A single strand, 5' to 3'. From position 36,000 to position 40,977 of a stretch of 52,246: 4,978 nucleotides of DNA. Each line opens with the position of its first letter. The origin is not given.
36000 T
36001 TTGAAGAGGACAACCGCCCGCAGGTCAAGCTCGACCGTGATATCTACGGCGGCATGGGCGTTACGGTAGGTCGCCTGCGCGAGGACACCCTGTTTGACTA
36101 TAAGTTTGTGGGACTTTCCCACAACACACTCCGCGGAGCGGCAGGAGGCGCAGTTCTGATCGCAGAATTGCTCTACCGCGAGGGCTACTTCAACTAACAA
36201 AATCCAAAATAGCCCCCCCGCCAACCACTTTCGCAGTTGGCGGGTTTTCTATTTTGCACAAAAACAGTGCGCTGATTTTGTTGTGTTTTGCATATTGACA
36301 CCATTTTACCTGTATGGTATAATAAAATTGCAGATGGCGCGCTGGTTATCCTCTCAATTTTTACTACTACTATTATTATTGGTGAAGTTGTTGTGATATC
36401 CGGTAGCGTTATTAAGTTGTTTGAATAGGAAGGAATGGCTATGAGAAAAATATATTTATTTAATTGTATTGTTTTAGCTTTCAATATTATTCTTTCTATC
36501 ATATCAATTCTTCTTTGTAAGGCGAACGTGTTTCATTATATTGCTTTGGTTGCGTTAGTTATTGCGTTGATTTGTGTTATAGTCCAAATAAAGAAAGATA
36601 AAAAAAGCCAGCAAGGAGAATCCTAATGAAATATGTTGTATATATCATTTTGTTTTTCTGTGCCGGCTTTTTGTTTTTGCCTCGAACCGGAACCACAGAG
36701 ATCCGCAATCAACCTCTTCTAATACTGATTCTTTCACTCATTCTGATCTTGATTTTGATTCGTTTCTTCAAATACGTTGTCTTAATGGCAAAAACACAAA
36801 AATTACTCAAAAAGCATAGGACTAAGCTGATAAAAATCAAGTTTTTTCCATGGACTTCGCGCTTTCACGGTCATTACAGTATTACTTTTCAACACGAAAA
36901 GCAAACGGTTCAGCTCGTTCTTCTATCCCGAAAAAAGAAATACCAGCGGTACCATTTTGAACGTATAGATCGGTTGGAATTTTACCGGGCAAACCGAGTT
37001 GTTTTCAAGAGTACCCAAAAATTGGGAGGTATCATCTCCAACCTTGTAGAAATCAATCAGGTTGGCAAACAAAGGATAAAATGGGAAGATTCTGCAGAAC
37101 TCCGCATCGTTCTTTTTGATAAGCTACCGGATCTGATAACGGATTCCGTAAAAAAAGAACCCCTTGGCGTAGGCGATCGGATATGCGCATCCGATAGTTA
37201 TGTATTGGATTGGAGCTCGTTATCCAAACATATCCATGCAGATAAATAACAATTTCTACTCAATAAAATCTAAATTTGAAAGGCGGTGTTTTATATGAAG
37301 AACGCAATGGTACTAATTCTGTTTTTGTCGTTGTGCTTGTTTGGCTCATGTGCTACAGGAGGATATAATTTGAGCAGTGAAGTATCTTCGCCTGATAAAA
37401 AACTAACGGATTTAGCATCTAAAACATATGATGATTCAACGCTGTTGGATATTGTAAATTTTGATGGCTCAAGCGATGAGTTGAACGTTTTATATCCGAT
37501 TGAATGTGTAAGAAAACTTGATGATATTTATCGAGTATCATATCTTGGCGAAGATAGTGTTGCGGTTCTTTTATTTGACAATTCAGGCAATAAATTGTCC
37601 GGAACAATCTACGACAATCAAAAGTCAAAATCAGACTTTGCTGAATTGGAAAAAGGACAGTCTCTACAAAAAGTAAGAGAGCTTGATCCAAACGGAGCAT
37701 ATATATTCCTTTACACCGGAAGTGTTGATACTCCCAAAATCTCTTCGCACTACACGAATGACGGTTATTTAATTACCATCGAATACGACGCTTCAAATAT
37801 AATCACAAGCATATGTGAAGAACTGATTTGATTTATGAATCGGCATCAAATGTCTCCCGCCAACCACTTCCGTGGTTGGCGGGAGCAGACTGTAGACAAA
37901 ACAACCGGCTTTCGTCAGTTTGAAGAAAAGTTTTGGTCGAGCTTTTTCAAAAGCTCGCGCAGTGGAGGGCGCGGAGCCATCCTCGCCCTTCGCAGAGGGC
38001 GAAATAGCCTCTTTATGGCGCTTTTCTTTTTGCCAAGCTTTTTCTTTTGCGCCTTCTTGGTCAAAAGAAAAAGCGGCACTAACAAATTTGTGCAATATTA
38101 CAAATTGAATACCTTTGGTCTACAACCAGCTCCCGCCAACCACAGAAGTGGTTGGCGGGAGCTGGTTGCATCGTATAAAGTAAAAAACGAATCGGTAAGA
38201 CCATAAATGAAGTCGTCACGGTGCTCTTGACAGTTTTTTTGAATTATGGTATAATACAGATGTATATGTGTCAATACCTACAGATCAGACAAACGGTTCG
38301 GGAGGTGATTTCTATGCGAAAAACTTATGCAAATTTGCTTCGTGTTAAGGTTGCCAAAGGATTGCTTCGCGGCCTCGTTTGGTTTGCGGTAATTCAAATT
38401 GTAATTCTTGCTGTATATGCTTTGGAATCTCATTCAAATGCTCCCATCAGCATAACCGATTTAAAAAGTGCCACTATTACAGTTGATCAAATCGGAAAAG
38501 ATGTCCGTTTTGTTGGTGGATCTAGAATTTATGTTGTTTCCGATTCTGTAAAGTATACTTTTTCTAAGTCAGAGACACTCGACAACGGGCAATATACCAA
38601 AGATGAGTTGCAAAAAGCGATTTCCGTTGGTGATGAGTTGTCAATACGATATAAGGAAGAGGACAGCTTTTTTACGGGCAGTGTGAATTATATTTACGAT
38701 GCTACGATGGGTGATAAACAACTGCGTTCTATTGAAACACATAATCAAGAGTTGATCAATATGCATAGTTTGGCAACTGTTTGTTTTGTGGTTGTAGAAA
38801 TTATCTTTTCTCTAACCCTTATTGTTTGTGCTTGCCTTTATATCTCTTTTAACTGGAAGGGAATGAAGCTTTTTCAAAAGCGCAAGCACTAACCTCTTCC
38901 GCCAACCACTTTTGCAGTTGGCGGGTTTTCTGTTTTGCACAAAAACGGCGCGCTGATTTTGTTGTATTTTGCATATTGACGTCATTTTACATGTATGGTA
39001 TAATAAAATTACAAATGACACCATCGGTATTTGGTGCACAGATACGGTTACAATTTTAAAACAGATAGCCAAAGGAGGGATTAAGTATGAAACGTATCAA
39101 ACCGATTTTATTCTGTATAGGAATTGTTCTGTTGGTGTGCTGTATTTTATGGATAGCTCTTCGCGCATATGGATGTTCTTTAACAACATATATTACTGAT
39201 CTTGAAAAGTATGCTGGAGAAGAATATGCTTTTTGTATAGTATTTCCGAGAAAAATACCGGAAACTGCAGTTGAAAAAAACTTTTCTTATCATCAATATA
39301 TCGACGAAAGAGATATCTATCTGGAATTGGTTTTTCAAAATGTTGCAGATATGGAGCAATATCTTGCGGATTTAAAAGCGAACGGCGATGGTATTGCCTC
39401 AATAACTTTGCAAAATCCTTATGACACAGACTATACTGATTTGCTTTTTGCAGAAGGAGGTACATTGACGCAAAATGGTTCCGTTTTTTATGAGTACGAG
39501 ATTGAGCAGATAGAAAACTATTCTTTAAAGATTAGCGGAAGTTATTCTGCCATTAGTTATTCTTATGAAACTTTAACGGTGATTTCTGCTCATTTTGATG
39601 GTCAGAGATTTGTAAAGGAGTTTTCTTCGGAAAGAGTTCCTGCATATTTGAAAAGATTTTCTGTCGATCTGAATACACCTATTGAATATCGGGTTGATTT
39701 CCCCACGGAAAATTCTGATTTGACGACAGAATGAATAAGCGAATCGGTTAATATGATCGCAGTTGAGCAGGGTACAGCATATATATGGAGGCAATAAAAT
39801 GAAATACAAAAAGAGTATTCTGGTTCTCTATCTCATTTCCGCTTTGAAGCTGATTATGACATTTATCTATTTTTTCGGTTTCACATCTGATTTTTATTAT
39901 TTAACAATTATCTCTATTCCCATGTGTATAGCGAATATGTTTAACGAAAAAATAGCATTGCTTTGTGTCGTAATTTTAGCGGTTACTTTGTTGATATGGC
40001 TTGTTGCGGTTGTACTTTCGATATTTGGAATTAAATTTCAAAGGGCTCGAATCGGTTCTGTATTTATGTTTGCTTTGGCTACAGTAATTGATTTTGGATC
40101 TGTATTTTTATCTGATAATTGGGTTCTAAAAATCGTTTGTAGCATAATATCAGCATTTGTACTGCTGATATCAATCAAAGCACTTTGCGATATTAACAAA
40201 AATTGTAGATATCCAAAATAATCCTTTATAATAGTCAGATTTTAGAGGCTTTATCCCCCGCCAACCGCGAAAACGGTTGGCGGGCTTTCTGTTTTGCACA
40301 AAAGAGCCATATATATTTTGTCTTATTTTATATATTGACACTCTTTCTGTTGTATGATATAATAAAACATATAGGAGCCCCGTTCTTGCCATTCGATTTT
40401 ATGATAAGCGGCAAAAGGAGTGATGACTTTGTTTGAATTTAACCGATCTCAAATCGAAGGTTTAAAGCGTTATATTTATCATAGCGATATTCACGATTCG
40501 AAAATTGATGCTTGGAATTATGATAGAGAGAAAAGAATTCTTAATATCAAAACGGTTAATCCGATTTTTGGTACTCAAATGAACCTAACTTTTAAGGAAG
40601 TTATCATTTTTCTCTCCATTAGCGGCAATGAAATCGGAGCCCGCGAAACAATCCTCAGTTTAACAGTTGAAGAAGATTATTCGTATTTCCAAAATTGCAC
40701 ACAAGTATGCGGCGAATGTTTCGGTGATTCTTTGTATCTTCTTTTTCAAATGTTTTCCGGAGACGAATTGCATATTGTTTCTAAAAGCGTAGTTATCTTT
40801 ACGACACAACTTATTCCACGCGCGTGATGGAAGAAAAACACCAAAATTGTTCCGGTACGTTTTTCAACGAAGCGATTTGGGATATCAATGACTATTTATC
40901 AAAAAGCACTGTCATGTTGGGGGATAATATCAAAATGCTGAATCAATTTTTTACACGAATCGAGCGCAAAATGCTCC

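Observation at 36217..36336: Reused ~120-bp hairpin + consensus-promoter module at cassette junctions (three copies, plus a related stand-alone promoter)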

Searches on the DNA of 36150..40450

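Call 89: search_rna_families(source=window, start=36150, end=40450, threshold=evalue, max_evalue=1)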
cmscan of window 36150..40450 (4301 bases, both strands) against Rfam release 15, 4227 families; matches with E-value up to 1: 4.
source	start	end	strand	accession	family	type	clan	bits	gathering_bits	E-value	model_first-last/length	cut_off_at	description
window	38024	38087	+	RF03566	mir-4875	Gene; miRNA;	-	24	90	0.15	1-73/73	no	mir-4875 microRNA precursor family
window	38010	38084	-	RF00972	mir-651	Gene; miRNA;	-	22.4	106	0.48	1-86/86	no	mir-651 microRNA precursor family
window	36602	36677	+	RF04083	MIR528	Gene; miRNA;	-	22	62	0.4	1-89/89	no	MIR528 microRNA precursor family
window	40261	40331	+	RF01394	isrK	Gene; sRNA;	-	20.4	50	0.29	1-77/77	no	isrK Hfq binding RNA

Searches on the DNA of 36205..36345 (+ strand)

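Call 55: search_dna_similar(query=window:36205-36345:+, collection=phages, mode=distant, max_evalue=0.1)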
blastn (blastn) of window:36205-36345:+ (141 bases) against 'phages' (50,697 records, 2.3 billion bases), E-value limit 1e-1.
No match.

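Call 56: search_dna_similar(query=window:36205-36345:+, collection=plasmids, mode=distant, max_evalue=0.1)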
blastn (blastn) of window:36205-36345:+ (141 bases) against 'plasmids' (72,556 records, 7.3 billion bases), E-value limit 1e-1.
No match.

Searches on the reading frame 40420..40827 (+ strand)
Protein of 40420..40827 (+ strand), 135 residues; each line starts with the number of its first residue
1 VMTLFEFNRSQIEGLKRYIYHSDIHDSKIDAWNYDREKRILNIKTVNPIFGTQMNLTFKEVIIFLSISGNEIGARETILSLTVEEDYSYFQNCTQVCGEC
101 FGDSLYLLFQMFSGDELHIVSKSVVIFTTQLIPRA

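Call 13: search_protein_families(library=pfam, max_evalue=0.01, proteins=[window:40420-40827:+])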
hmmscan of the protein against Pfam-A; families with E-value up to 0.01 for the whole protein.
window:40420-40827:+ (135 aa): 0 families

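Call 37: search_protein_families(library=ncbifam, max_evalue=0.01, proteins=[window:40420-40827:+])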
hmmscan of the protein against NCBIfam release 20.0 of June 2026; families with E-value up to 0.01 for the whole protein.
window:40420-40827:+ (135 aa): 0 families

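Call 38: search_protein_families(library=phrogs, max_evalue=0.01, proteins=[window:40420-40827:+])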
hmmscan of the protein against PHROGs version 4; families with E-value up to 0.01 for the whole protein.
window:40420-40827:+ (135 aa): 0 families

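Call 40: find_homologous_proteins(query=window:40429-40827:+)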
Query window:40429-40827:+ (132 aa): 226 proteins with E <= 0.001 among 234 candidates; the best 120 are listed.
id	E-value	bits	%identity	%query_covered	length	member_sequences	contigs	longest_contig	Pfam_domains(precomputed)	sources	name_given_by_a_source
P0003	8.3e-83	292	100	100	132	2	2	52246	-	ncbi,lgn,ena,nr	ncbi:MAG: hypothetical protein IJW92_05940 [Clostridia bacterium]|nr:hypothetical protein [Clostridi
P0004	8.2e-49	182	68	92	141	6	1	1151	-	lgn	-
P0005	2.9e-47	177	64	93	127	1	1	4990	-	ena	-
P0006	7.5e-45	170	65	93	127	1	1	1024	-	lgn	-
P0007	2.1e-44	168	61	95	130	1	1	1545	-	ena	-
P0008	4.0e-44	167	64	93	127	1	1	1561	-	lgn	-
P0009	8.7e-44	166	63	93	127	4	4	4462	-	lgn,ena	-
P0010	4.4e-41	157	60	93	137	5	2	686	-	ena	-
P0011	4.5e-40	154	61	93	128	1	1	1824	-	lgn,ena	-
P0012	9.0e-40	153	58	93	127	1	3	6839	-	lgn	-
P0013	1.6e-39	152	60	93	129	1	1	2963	-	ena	-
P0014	4.6e-39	151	56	93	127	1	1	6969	-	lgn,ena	-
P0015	6.0e-39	151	57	93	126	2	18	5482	-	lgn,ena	-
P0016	1.5e-35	140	56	93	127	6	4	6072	-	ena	-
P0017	6.7e-35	137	54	93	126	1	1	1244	-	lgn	-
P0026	6.8e-34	134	55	92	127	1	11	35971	-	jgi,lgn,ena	-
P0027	1.6e-33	133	51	98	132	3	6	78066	-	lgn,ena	-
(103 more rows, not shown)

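Call 41: find_encoding_contigs(protein=P0005, flank=10000, max_places=4)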
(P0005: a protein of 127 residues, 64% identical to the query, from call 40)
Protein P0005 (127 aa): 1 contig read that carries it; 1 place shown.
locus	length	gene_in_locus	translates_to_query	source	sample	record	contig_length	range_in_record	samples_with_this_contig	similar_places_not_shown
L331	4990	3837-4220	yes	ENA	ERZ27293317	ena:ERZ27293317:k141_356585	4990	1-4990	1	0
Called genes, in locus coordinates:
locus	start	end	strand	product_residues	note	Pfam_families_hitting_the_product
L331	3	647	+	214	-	?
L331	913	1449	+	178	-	-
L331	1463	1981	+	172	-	-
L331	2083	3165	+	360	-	PF05593:RHS_repeat (faint), PF25023:TEN_YD-shell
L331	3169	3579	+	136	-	-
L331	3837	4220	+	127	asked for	-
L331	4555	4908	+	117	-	-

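Call 42: find_encoding_contigs(protein=P0026, flank=10000, max_places=4)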
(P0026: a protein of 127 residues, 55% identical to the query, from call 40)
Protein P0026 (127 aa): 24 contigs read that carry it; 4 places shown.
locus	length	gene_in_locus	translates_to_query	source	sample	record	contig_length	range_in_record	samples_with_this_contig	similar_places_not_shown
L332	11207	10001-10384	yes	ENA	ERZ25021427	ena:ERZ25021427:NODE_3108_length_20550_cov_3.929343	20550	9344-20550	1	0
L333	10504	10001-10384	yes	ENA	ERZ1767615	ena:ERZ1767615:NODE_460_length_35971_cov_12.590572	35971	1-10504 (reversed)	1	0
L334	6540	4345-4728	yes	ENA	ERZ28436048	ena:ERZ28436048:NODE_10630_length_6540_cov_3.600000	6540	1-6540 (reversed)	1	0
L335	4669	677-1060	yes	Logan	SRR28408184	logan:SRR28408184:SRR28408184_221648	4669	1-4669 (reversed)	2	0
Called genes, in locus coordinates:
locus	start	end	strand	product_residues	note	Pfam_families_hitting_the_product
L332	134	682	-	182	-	PF04542:Sigma70_r2, PF08281:Sigma70_r4_2 (weak)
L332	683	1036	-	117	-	PF12844:HTH_19, PF13560:HTH_31, PF01381:HTH_3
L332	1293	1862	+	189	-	PF04542:Sigma70_r2, PF08281:Sigma70_r4_2, PF04545:Sigma70_r4 (faint)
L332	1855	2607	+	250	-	PF14285:DUF4367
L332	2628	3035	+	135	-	-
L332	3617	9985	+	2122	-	PF20148:DUF6531, PF25023:TEN_YD-shell, PF05593:RHS_repeat (weak), PF25023:TEN_YD-shell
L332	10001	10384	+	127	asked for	-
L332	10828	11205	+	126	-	?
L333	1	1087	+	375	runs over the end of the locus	PF12704:MacB_PCD, PF02687:FtsX (weak)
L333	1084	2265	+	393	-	PF02687:FtsX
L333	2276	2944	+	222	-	PF00005:ABC_tran, PF02463:SMC_N (faint), PF13304:AAA_21 (faint)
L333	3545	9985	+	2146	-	PF20148:DUF6531 (weak), PF05593:RHS_repeat (faint), PF25023:TEN_YD-shell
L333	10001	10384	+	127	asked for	-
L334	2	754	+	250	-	?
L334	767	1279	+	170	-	-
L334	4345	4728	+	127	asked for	-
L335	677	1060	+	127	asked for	-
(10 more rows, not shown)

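Call 43: find_encoding_contigs(protein=P0027, flank=10000, max_places=4)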
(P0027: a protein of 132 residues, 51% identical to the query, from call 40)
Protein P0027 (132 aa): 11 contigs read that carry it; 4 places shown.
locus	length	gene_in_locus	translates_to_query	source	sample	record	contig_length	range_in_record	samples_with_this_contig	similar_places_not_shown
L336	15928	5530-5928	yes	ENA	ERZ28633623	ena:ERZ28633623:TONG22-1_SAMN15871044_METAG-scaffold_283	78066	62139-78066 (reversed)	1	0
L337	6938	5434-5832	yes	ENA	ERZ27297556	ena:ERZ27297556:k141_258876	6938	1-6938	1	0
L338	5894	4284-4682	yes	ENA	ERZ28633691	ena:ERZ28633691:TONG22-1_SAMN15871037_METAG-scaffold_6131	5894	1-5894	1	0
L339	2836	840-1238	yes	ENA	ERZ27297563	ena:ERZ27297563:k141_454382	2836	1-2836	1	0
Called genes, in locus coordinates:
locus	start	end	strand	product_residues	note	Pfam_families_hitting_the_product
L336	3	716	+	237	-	?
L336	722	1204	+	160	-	-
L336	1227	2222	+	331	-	PF25023:TEN_YD-shell (weak)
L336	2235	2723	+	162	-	-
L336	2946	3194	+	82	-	-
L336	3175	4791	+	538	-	PF00239:Resolvase, PF07508:Recombinase, PF13408:Zn_ribbon_recom, PF14287:DUF4368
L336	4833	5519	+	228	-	-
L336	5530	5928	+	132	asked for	-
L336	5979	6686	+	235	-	-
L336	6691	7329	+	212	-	-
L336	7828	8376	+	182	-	-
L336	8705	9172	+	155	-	-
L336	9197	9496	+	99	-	-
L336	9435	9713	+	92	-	-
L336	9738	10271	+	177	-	-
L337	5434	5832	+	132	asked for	-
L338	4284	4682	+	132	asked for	-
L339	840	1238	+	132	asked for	-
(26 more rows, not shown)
